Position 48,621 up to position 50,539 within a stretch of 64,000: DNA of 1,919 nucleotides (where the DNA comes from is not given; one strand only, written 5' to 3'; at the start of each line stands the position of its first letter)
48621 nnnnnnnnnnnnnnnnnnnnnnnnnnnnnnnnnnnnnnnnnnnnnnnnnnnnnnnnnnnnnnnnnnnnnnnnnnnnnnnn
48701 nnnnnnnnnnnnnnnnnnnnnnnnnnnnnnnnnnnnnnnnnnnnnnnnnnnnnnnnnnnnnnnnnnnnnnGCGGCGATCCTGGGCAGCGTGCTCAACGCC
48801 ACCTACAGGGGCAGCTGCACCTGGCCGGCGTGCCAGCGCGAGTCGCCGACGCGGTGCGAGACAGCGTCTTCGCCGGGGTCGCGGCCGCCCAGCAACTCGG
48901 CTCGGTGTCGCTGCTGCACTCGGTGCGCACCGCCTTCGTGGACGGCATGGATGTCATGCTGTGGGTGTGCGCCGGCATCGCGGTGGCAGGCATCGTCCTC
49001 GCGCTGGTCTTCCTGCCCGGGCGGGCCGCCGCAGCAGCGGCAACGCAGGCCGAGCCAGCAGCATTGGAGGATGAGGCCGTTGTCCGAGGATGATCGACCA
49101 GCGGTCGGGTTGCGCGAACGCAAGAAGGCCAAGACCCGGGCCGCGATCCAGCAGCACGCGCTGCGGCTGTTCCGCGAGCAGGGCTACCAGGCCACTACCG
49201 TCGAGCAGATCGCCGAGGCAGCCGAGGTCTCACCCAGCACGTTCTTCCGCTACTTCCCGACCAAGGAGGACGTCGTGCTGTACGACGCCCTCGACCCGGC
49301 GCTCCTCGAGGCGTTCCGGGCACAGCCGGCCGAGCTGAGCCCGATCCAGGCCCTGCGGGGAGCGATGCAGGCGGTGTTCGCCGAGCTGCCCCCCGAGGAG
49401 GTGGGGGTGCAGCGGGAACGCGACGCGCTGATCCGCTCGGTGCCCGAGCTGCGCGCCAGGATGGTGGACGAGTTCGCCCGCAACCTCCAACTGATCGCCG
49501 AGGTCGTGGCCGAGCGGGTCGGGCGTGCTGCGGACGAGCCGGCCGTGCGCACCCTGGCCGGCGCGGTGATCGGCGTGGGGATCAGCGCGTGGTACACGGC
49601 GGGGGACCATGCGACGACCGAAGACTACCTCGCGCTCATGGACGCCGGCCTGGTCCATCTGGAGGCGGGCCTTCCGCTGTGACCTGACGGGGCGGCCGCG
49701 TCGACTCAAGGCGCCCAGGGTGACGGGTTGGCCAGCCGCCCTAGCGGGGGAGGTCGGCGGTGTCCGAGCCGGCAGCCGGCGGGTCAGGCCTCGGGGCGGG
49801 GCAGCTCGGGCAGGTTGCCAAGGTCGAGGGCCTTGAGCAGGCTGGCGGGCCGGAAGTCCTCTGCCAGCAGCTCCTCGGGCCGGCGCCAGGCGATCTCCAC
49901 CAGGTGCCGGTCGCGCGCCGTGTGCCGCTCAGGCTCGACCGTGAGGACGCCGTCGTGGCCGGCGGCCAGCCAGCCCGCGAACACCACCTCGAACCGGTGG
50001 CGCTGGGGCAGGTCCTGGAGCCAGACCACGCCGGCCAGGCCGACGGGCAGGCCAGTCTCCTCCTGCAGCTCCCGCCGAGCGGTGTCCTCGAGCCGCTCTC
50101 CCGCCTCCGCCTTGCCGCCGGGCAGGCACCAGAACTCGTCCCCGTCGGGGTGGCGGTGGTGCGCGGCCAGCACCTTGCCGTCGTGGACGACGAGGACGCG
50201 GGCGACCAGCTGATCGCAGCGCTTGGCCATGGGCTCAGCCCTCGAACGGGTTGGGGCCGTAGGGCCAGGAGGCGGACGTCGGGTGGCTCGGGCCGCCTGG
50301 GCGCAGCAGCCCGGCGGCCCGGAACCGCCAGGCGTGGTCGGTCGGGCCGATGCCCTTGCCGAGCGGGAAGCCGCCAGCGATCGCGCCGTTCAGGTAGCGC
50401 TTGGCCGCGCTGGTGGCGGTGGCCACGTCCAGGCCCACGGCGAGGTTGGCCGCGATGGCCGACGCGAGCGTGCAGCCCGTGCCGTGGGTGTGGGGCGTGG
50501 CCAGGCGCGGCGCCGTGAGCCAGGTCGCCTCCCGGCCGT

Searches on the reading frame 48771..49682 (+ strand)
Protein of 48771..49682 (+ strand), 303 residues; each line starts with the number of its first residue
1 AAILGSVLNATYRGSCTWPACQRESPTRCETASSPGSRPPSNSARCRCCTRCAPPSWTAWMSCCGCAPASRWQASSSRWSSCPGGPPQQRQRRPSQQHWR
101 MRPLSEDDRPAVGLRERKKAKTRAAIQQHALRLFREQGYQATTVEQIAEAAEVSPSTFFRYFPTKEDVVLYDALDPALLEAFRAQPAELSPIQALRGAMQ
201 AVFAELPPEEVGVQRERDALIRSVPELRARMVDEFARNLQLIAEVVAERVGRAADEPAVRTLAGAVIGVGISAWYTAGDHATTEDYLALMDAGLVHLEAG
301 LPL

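Call 36: search_protein_families(library=pfam, max_evalue=0.05, proteins=[window:48771-49682:+])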
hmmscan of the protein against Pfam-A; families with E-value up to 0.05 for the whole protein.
window:48771-49682:+ (303 aa): 6 families
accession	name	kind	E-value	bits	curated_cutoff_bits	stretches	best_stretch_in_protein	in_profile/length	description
PF17754.6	TetR_C_14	-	2.3e-24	85.9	22.7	1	190-302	2-112/112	MftR C-terminal domain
PF00440.29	TetR_N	-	8.6e-16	57.9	24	1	130-170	5-45/47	Bacterial regulatory proteins, tetR family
PF02796.21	HTH_7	-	0.00046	20.7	23.8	1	118-164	3-44/45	Helix-turn-helix domain of resolvase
PF13022.12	HTH_Tnp_1_2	-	0.011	16.3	27.9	1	123-181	8-66/122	Helix-turn-helix of insertion element transposase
PF09339.16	HTH_IclR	-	0.027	14.7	22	0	131-161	9-38/52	IclR helix-turn-helix domain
PF20714.3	HTH_64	-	0.034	14.8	27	0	132-162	8-37/65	DpiA-like helix-turn-helix domain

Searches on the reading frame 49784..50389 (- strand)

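Call 36: search_protein_families(library=pfam, max_evalue=0.05, proteins=[window:49784-50389:-])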
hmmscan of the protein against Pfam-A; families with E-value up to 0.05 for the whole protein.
window:49784-50389:- (201 aa): 2 families
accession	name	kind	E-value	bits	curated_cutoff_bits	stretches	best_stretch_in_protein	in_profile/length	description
PF00293.34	NUDIX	-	2e-16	60.6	21.1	1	63-181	5-125/134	NUDIX domain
PF14815.12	NUDIX_4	-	0.0014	18.8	35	1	67-176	4-100/113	NUDIX domain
